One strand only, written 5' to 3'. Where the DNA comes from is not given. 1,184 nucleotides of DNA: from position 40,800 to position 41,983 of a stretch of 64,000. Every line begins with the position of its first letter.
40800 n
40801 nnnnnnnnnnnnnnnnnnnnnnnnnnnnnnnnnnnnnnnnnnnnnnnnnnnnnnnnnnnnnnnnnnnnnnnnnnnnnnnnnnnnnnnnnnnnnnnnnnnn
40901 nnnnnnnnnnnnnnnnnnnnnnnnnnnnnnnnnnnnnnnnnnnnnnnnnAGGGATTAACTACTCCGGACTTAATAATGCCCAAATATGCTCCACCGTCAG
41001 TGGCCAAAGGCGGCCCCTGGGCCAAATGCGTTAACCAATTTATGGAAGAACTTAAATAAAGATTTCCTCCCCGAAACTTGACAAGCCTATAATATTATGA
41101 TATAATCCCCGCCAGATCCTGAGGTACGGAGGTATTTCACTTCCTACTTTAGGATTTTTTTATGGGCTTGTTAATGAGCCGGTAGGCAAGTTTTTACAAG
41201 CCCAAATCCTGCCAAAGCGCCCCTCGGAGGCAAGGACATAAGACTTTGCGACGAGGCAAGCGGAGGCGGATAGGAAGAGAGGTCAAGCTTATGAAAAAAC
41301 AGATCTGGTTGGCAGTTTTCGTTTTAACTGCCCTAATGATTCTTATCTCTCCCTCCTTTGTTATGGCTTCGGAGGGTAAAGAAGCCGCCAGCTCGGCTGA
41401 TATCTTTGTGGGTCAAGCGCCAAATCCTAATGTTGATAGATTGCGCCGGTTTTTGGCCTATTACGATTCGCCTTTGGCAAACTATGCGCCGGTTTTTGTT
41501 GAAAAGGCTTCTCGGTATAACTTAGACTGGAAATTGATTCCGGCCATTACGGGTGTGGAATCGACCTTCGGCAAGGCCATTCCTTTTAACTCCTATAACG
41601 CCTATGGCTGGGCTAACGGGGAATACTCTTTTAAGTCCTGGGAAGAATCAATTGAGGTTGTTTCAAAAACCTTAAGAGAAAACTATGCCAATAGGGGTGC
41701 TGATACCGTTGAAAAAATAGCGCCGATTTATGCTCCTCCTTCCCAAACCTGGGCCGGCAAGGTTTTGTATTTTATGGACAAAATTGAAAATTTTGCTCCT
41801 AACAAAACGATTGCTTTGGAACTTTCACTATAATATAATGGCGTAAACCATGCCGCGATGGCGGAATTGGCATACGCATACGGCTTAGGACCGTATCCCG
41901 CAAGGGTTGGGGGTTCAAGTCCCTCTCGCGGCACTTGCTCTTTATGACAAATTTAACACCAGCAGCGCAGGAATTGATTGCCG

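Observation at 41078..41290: Perfect-consensus promoter and ~180-nt structured leader with terminator-like hairpin and uORF upstream of a cell-wall hydrolase paralog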

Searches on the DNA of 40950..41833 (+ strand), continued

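Call 56: search_rna_families(source=L077, start=2680, end=3010, threshold=evalue, max_evalue=10)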
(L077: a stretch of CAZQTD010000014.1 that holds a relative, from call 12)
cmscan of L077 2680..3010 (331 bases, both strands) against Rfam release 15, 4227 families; matches with E-value up to 10: 5.
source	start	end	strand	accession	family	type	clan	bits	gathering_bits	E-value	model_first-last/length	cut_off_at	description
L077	2937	3009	-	RF03872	MIR6426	Gene; miRNA;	-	18.4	96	0.46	1-84/84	no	MIR6426 microRNA precursor family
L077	2752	2833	-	RF01726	SAM-II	Cis-reg; riboswitch;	-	15.7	44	1.9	1-60/60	no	SAM-II riboswitch aptamer (SAM-II long loop)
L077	2761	2833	-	RF00672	mir-190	Gene; miRNA;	CL00089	15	48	4.7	1-78/78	no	mir-190 microRNA precursor family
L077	2938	3010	+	RF02320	TtnuHACA13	Gene; snRNA; snoRNA; HACA-box;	-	13.9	100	9.9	1-75/134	3'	Tetrahymena snoRNA TtnuHACA13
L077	2947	2998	+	RF04043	mir-2062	Gene; miRNA;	-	13.7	90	6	1-72/72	no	mir-2062 microRNA precursor family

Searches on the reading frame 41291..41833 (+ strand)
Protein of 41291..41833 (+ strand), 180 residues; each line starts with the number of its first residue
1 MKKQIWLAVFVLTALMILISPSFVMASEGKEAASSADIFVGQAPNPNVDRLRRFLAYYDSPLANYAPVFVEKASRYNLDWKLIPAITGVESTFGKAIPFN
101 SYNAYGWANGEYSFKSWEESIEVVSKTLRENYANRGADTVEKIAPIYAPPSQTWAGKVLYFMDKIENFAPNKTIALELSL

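Call 7: search_protein_families(library=pfam, proteins=[window:41291-41833:+], max_evalue=0.01)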
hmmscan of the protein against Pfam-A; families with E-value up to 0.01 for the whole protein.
window:41291-41833:+ (180 aa): 1 family
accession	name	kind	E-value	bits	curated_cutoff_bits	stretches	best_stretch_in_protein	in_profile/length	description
PF01832.25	Glucosaminidase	-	0.00053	21.1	30.2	1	67-165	2-121/123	Mannosyl-glycoprotein endo-beta-N-acetylglucosaminidase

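Call 8: find_homologous_proteins(query=window:41291-41833:+, max_evalue=0.00001)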
Query window:41291-41833:+ (180 aa): 1091 proteins with E <= 0.00001 among 1159 candidates; the best 120 are listed.
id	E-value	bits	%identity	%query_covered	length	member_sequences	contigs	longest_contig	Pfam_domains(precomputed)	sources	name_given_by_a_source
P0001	2.6e-103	361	90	100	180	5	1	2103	-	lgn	-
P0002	1.1e-98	346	85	100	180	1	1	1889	-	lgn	-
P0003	2.5e-66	241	63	99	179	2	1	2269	-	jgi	-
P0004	3.8e-66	240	66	97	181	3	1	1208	-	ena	-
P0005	3.5e-65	237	64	100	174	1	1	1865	-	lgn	-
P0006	4.6e-65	237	63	100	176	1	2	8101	-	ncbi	-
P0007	5.6e-65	236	63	100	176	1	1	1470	-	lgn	-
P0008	5.2e-64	233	59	98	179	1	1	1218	-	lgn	-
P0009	6.8e-64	233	61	100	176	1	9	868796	-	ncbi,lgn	-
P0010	1.1e-63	232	63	97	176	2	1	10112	-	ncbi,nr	ncbi:glucosaminidase domain-containing protein [Candidatus Gottesmanbacteria bacterium]|nr:glucosami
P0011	2.0e-63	231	62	100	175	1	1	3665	-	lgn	-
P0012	1.2e-62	229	73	74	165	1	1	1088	-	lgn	-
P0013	2.0e-62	228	69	83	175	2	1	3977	-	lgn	-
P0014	2.3e-62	228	62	100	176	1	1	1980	-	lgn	-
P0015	4.0e-62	227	66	83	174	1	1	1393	-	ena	-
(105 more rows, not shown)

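Call 12: find_related_loci(query=A1, collection=genome_contigs, flank=3000)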
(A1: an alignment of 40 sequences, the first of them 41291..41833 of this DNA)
Query A1 (180 aa) in genome_contigs; peptide patterns used: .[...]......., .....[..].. (x = any residue, [..] = any of these).
299 stretches matched a pattern; 276 encode a relative of the query (tblastn E <= 1e-3); the best 80 are kept; 80 distinct loci.
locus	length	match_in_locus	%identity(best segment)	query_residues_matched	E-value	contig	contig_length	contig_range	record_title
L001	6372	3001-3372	71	45-168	2e-58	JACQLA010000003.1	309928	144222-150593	MAG: Candidatus Microgenomates bacterium isolate NC_groundwater_1191_Ag_S-0.1um_40_427 S_p1_S3_coassembly_k141_207499, w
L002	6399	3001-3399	68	48-180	9e-58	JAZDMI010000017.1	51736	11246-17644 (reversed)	MAG: Candidatus Gottesmanbacteria bacterium isolate MEGAHIT-group-0.642 k141_20564156, whole genome shotgun sequence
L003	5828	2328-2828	56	1-169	9e-56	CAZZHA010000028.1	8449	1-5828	MAG TPA_asm: uncultured Gammaproteobacteria bacterium isolate binchicken_co364_299 genome assembly, contig: NODE_14395_l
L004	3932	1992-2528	51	1-180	5e-56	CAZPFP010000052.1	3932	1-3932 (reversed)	MAG TPA_asm: uncultured Gammaproteobacteria bacterium isolate binchicken_co34_426 genome assembly, contig: NODE_42425_le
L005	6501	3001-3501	54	1-169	3e-54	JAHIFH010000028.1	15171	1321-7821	MAG: Patescibacteria group bacterium isolate KR11_0.1_MetaG.mb.78 KR11_0.1_MetaG.mb.78_k141_577684, whole genome shotgun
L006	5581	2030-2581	51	1-180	4e-54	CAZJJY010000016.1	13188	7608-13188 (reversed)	MAG TPA_asm: uncultured Gammaproteobacteria bacterium isolate binchicken_co243_270 genome assembly, contig: NODE_3978_le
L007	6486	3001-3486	56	7-166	3e-54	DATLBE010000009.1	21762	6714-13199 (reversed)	MAG TPA_asm: Nevskiaceae bacterium isolate SMAG_U14290 k141_2291384, whole genome shotgun sequence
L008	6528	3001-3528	48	3-180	1e-53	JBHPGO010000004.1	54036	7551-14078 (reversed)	Patescibacteria group bacterium isolate SAG AM-311-M21 NODE_4_length_54036_cov_30.080084, whole genome shotgun sequence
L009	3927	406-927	52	1-168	1e-53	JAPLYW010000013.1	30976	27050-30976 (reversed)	MAG: Candidatus Shapirobacteria bacterium isolate LacPavin_0419_WC90_MAG_34_15 LacPavin_0419_WC90_scaffold_118187, whole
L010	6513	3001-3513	50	1-168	1e-52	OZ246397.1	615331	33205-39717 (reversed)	MAG: uncultured Gammaproteobacteria bacterium isolate SRP068000_co4_68 genome assembly, chromosome: 1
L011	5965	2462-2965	53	7-174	1e-52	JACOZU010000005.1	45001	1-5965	MAG: Candidatus Woesebacteria bacterium isolate NC_groundwater_213_Ag_S-0.1um_45_9 S4_GD2017_2_S1_scaffold_1844, whole g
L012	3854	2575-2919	70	51-165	7e-53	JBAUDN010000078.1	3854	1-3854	MAG: Microgenomates group bacterium isolate MFD13099_ilm_asm_bin3 k127_182103, whole genome shotgun sequence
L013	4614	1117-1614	51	15-180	1e-52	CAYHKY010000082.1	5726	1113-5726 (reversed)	MAG TPA_asm: uncultured Gammaproteobacteria bacterium isolate ERP119705_co13_644 genome assembly, contig: NODE_17718_len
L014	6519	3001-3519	51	3-174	4e-52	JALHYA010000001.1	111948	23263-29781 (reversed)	MAG: Patescibacteria group bacterium isolate PFL142 seq_158811, whole genome shotgun sequence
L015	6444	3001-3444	57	20-168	4e-52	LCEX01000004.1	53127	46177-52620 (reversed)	MAG: Candidatus Gottesmanbacteria bacterium GW2011_GWC1_43_10 UV55_C0004, whole genome shotgun sequence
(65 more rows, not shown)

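Call 19: find_encoding_contigs(protein=P0001, flank=2000, max_places=3)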
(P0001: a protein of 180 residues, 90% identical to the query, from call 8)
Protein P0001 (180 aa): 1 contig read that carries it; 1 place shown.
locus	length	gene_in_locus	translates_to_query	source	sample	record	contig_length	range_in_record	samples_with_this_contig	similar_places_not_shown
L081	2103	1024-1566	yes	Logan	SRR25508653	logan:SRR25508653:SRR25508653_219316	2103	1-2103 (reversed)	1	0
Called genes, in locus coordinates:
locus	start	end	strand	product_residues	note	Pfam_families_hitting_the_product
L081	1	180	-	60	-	?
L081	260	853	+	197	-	-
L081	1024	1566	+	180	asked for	-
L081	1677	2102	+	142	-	?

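Call 20: find_encoding_contigs(protein=P0002, flank=2000, max_places=3)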
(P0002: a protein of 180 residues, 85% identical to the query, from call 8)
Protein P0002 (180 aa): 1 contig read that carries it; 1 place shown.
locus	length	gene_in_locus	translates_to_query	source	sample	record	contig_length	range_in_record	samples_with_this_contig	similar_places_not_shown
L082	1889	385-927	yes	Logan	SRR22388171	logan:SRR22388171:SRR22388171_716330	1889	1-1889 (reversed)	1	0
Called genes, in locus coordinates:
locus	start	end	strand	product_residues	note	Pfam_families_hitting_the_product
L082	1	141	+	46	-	?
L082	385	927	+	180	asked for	-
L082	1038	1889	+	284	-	?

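Call 21: find_encoding_contigs(protein=P0006, flank=3000, max_places=3)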
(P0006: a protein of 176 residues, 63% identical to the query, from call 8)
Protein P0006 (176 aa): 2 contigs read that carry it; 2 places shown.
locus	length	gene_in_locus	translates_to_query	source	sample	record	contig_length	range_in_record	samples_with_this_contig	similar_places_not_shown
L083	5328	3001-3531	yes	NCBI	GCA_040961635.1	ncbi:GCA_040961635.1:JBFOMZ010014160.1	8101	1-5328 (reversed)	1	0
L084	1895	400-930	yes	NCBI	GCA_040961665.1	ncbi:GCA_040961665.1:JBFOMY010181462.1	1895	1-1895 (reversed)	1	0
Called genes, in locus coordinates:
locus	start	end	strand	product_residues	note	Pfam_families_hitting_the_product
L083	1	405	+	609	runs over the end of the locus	PF00009:GTP_EFTU, PF01926:MMR_HSR1 (weak), PF22042:EF-G_D2, PF03144:GTP_EFTU_D2, PF00679:EFG_C, PF21018:BipA_C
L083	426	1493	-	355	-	-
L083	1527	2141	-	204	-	PF00753:Lactamase_B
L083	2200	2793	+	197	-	-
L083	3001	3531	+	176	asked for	-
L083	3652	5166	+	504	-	-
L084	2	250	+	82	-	?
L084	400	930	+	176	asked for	-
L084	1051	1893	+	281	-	?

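Call 22: find_encoding_contigs(protein=P0009, flank=3000, max_places=3)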
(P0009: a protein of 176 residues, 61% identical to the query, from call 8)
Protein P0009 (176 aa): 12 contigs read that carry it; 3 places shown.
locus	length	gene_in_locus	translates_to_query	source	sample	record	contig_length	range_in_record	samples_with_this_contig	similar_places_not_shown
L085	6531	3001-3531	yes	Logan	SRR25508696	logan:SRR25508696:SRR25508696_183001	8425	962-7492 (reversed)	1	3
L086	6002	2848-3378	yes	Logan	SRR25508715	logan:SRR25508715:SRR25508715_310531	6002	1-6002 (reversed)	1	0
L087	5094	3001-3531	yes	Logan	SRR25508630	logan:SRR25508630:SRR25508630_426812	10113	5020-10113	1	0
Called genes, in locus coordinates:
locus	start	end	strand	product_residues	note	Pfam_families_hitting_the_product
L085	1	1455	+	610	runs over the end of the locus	PF00009:GTP_EFTU, PF01926:MMR_HSR1 (weak), PF22042:EF-G_D2, PF03144:GTP_EFTU_D2, PF00679:EFG_C, PF21018:BipA_C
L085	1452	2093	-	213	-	PF00753:Lactamase_B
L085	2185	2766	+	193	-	-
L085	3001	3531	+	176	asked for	-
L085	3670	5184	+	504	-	-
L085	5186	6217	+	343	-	PF25917:BSH_RND (weak), PF25990:Beta-barrel_YknX (weak), PF25967:RND-MFP_C, PF25975:CzcB_C (weak), PF25989:YknX_C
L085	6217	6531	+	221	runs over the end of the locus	PF02463:SMC_N (faint), PF00005:ABC_tran, PF13304:AAA_21 (weak)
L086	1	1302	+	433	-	?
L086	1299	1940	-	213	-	PF00753:Lactamase_B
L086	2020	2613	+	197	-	-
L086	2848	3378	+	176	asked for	-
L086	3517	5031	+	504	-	-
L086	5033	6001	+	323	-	?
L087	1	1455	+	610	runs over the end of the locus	PF00009:GTP_EFTU, PF01926:MMR_HSR1 (weak), PF22042:EF-G_D2, PF03144:GTP_EFTU_D2, PF00679:EFG_C, PF21018:BipA_C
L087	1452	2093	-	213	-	PF00753:Lactamase_B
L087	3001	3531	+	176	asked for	-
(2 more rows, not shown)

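Call 43: search_solved_structures(query=A1, max_evalue=1)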
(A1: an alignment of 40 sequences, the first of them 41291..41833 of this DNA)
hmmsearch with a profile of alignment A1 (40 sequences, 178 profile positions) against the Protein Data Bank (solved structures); distinct sequences matched with E-value up to 1: 21.
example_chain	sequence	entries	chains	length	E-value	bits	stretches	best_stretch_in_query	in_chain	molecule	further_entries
8yxk_A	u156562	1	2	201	1.2e-06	31.4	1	41-164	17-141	Phage cell wall hydrolase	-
7pj3_AAA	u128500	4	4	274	0.00048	22.9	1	41-164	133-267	Putative endo-beta-N-acetylglucosaminidase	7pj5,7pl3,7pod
4q2w_A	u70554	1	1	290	0.00055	22.7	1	41-164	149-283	Putative endo-beta-N-acetylglucosaminidase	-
7pj4_AAA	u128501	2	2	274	0.0032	20.2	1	41-164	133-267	Putative endo-beta-N-acetylglucosaminidase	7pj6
2eid_A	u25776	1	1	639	0.1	15.3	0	76-123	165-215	Galactose oxidase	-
2eib_A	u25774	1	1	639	0.11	15.3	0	76-123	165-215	Galactose oxidase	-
1t2x_A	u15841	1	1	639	0.11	15.2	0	76-123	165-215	Galactose Oxidase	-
1gof_A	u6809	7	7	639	0.11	15.2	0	76-123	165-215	GALACTOSE OXIDASE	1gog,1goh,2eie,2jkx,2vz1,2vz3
2eic_A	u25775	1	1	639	0.11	15.2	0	76-123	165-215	Galactose oxidase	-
1k3i_A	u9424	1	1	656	0.12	15.1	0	76-123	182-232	Galactose Oxidase Precursor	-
1vm6_A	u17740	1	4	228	0.19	14.5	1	41-128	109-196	Dihydrodipicolinate reductase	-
6pv5_A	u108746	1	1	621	0.2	14.4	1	50-130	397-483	Putative O-GlcNAcase nagJ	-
3lg7_A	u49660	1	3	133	0.21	14.3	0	20-65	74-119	4E10_S0_1EZ3A_002_C (T246)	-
8tx5_A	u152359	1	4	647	0.38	13.5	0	76-123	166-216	Galactose oxidase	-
4apl_A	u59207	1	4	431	0.44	13.2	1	40-97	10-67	APICAL MEMBRANE ANTIGEN 1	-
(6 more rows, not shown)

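Call 44: search_protein_families(library=ncbifam, proteins=[window:41291-41833:+], max_evalue=0.1)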
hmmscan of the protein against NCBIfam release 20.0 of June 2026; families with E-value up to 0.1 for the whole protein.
window:41291-41833:+ (180 aa): 4 families
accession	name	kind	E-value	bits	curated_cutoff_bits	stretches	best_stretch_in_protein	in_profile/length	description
NF008112.0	PRK10859.1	equivalog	0.0023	16.4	354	1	47-93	272-316/483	membrane-bound lytic murein transglycosylase MltF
NF052335.1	PdgHdaseHSB129560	equivalog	0.0085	15.4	500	1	59-155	60-164/330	peptidoglycan hydrolase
NF053819.1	EF0750_LPXTG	subfamily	0.011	16.3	47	1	1-42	1-43/105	EF2685/EF0750 family sortase-dependent surface protein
NF046112.1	MSMEG_6209_Nter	domain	0.043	14.2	25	0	59-75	37-53/56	three-helix bundle dimerization domain-containing protein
